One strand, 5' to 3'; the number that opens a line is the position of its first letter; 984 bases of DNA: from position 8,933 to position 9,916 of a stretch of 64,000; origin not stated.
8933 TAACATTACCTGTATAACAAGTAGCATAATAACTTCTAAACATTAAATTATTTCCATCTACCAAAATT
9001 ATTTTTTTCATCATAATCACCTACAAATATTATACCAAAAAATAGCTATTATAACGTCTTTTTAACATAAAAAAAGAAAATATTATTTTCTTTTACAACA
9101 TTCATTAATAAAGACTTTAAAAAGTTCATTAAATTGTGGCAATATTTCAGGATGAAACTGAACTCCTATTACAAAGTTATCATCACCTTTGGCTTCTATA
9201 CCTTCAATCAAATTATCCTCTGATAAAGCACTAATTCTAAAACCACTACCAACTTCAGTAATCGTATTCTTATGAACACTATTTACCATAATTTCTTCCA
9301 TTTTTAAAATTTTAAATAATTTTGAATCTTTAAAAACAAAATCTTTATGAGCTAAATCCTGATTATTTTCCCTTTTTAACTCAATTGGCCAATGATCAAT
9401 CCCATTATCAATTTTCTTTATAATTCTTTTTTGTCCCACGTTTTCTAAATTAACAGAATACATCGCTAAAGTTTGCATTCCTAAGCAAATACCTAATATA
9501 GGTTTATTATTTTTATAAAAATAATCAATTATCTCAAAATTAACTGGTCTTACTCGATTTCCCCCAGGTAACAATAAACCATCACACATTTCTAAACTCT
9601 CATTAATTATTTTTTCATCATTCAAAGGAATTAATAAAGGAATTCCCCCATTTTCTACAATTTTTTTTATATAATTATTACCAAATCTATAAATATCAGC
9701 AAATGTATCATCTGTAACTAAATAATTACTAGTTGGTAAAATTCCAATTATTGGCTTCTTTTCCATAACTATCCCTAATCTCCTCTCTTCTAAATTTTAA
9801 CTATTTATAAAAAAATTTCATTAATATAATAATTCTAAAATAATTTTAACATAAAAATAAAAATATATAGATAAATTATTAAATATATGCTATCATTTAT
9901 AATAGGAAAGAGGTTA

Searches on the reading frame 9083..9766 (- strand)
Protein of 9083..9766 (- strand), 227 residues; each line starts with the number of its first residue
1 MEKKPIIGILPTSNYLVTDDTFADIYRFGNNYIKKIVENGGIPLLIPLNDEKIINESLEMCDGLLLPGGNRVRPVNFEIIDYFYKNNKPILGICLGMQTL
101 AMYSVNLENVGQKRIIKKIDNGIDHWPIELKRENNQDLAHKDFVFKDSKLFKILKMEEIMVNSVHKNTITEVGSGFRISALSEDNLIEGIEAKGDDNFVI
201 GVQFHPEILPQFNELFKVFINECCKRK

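Call 47: search_protein_families(library=pfam, proteins=[window:9083-9766:-], max_evalue=0.00001)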
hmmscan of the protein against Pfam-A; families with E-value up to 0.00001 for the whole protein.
window:9083-9766:- (227 aa): 2 families
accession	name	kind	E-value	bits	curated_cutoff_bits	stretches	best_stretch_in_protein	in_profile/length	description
PF07722.19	Peptidase_C26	-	3.4e-37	128.8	20.5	2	77-207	95-219/219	Peptidase C26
PF00117.34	GATase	-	9.6e-22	78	22.8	1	24-211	4-176/190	Glutamine amidotransferase class-I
